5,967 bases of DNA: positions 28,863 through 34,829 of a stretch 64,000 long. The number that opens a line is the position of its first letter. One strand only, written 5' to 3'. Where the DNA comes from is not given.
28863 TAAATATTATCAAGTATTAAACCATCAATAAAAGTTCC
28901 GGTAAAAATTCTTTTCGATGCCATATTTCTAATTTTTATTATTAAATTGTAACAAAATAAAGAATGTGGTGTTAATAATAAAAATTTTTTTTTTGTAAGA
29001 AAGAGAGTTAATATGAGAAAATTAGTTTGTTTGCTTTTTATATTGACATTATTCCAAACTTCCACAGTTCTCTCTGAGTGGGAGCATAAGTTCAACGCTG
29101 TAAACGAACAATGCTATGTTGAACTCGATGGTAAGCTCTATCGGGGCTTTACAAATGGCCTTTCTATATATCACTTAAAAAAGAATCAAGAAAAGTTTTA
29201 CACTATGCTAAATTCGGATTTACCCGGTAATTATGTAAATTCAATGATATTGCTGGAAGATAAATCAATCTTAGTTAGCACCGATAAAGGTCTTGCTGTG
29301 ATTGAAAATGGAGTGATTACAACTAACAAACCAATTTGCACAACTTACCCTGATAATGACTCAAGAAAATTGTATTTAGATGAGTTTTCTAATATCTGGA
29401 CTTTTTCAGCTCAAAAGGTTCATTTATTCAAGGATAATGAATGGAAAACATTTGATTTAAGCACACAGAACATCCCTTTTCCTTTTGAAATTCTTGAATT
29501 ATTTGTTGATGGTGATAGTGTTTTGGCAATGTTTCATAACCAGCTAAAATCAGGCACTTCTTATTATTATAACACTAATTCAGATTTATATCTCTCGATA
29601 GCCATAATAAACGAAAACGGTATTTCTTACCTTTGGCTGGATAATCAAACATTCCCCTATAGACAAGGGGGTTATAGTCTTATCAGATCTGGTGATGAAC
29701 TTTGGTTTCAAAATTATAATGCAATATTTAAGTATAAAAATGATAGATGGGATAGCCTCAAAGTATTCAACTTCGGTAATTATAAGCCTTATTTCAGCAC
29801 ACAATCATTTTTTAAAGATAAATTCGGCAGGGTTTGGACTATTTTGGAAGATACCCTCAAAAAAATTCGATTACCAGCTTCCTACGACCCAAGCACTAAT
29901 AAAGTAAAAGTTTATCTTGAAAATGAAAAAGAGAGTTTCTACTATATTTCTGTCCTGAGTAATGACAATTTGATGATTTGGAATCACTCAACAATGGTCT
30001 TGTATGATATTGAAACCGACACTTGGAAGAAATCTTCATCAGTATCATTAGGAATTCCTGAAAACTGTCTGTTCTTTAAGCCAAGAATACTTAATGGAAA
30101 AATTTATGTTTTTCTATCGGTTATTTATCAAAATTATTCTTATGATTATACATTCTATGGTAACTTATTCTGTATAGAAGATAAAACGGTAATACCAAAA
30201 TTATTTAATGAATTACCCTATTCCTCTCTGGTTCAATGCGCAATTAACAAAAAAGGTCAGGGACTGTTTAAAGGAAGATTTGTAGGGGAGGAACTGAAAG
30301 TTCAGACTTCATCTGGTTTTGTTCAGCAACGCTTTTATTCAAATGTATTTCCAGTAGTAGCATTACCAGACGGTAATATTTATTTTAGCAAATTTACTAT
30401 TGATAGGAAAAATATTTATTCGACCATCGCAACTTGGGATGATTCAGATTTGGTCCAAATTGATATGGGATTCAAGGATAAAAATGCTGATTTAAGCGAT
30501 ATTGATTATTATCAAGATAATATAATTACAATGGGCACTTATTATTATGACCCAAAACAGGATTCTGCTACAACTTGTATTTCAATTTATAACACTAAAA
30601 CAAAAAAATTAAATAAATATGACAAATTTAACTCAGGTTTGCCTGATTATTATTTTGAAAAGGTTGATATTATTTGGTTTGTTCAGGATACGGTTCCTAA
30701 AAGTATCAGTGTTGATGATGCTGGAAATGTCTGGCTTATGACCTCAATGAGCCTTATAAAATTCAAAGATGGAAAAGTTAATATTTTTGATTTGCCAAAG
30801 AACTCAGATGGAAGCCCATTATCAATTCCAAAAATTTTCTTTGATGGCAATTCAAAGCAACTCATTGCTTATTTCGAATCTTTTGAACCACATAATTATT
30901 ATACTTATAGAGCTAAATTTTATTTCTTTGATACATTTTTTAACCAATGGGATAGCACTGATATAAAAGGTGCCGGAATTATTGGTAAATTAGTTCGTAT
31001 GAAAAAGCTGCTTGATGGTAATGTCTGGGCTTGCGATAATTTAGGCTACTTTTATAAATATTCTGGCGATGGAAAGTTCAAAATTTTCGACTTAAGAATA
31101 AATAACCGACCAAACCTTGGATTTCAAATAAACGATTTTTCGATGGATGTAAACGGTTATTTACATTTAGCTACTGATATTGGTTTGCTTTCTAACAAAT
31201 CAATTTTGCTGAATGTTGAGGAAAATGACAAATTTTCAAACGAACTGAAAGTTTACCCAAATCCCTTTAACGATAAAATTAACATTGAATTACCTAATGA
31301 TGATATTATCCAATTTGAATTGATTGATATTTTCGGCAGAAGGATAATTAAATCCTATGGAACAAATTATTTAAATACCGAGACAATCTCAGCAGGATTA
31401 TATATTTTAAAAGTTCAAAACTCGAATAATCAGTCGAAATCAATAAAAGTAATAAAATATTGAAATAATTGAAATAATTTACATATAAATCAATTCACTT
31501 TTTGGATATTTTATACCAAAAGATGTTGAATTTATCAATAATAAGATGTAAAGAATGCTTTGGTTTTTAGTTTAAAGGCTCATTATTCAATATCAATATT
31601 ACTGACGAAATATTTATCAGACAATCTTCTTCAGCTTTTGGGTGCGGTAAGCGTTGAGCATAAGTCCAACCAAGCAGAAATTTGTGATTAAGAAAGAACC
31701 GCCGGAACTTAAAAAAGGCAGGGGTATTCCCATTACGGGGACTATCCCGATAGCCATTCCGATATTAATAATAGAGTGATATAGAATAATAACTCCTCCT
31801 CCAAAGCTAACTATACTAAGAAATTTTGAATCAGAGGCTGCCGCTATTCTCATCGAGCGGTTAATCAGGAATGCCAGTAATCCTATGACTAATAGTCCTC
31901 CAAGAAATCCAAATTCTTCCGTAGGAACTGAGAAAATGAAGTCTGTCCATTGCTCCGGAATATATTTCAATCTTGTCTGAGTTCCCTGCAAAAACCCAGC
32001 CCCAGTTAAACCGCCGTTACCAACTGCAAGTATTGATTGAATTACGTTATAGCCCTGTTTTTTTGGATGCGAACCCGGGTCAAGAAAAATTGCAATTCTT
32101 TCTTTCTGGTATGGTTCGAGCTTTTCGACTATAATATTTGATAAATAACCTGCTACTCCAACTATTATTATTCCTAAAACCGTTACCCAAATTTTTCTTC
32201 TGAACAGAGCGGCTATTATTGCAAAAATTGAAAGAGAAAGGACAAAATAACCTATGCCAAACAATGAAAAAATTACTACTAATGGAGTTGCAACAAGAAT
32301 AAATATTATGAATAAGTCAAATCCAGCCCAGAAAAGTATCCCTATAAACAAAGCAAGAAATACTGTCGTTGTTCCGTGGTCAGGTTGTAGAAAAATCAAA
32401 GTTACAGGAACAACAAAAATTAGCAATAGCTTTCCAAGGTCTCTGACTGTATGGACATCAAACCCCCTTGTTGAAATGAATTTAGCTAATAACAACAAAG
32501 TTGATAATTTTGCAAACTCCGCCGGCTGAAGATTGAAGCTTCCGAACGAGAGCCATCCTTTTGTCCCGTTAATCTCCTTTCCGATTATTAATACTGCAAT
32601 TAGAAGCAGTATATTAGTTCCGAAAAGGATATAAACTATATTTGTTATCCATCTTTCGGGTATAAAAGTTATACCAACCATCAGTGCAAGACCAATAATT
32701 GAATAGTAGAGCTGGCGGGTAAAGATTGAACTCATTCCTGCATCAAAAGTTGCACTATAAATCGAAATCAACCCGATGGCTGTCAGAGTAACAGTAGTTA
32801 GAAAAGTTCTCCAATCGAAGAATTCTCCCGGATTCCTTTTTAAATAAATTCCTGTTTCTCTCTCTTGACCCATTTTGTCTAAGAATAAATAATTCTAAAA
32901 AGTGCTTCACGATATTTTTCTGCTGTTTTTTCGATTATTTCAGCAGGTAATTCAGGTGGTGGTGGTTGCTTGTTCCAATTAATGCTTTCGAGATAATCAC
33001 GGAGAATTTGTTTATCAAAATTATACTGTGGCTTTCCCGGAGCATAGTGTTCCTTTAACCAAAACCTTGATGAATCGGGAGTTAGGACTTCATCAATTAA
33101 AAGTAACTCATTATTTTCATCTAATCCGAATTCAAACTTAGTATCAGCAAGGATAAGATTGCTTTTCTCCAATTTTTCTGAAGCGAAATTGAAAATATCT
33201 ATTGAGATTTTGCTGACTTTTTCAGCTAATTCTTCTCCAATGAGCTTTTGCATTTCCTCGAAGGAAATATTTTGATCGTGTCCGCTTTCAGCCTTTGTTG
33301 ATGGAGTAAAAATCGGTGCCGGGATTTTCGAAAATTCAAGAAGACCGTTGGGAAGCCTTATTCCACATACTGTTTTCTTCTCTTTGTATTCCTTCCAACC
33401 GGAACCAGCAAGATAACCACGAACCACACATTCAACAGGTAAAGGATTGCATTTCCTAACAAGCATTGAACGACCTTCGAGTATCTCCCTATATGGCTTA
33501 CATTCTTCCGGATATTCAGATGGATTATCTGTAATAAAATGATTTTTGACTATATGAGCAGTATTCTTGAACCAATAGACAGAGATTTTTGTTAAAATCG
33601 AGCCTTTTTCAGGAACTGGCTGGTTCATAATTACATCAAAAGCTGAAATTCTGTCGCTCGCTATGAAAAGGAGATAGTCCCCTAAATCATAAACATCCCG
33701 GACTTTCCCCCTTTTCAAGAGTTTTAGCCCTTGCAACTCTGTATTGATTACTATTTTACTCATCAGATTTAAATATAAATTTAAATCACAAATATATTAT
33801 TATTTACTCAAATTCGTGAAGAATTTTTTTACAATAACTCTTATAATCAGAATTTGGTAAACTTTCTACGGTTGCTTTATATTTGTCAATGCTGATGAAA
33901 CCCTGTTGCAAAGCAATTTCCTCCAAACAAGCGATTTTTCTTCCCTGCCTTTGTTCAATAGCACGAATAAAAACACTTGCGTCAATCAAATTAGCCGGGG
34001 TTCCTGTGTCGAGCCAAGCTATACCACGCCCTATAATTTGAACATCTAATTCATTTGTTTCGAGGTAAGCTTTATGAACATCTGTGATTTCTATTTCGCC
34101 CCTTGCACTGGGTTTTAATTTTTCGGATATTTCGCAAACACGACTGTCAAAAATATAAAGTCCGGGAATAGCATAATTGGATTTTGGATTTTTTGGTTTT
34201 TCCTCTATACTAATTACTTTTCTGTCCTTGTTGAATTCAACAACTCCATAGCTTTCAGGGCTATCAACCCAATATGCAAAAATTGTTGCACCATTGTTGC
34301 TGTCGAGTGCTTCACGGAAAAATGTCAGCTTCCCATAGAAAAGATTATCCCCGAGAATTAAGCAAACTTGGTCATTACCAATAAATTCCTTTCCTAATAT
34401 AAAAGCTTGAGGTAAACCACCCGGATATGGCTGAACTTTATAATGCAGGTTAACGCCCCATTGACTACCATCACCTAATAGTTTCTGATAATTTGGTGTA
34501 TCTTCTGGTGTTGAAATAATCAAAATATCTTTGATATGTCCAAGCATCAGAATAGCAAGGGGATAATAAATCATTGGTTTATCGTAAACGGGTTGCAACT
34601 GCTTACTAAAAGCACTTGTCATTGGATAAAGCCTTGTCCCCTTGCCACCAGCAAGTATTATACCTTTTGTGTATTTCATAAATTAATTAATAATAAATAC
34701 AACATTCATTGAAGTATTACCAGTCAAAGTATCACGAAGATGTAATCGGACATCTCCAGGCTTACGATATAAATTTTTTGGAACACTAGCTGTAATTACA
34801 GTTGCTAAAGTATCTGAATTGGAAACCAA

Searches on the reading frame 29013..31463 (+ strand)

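Call 9: search_protein_families(library=pfam, proteins=[window:29013-31463:+], max_evalue=0.001)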
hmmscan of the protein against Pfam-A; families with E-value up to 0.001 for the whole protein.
window:29013-31463:+ (816 aa): 2 families
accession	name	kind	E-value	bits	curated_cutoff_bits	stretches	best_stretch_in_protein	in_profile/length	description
PF18962.6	Por_Secre_tail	-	1.6e-09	38.3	27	1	747-810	1-72/75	Secretion system C-terminal sorting domain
PF07494.17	Reg_prop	-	0.0009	19.6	20.4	0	560-577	6-22/24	Two component regulator propeller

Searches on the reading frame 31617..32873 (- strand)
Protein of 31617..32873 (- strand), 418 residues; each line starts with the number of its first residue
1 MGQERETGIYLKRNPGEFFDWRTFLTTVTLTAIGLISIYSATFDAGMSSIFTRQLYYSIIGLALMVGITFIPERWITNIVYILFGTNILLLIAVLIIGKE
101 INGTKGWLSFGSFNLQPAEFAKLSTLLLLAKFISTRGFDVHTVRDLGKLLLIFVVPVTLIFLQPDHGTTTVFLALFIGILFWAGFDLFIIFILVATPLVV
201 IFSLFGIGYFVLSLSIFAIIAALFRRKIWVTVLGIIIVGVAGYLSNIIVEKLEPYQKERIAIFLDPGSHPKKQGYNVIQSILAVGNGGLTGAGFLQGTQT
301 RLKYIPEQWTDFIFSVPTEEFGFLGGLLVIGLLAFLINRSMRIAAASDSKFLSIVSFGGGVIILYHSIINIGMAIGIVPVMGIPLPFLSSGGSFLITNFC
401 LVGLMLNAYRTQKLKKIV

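Call 22: search_protein_families(library=pfam, proteins=[window:31617-32873:-], max_evalue=0.00001)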
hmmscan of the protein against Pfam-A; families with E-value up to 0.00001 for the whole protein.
window:31617-32873:- (418 aa): 1 family
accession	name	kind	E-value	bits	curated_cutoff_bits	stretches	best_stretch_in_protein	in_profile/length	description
PF01098.24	FTSW_RODA_SPOVE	-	6.5e-86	289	26.4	2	216-412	163-354/356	Cell cycle protein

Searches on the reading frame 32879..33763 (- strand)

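Call 22: search_protein_families(library=pfam, proteins=[window:32879-33763:-], max_evalue=0.00001)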
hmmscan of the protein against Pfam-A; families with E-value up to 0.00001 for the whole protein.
window:32879-33763:- (294 aa): 1 family
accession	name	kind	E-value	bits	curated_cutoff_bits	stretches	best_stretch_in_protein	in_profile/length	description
PF01259.24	SAICAR_synt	-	3.2e-77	259.9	20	1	16-267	2-230/233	SAICAR synthetase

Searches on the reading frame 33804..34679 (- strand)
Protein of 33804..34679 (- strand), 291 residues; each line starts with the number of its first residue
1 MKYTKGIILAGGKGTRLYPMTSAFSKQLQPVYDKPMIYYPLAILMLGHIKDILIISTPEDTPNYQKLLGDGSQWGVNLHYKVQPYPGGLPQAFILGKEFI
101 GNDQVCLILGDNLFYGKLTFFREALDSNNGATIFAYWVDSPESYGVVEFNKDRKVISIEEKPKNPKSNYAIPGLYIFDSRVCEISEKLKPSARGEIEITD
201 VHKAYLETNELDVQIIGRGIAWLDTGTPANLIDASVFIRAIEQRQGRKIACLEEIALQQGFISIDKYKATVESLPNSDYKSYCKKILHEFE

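Call 22: search_protein_families(library=pfam, proteins=[window:33804-34679:-], max_evalue=0.00001)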
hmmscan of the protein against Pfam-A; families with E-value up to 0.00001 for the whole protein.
window:33804-34679:- (291 aa): 2 families
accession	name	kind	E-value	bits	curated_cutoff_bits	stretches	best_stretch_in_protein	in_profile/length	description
PF00483.29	NTP_transferase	-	1.7e-66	224.7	21.2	1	5-239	1-243/245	Nucleotidyl transferase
PF12804.13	NTP_transf_3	-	6.3e-06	26.9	27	1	6-114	1-98/160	MobA-like NTP transferase domain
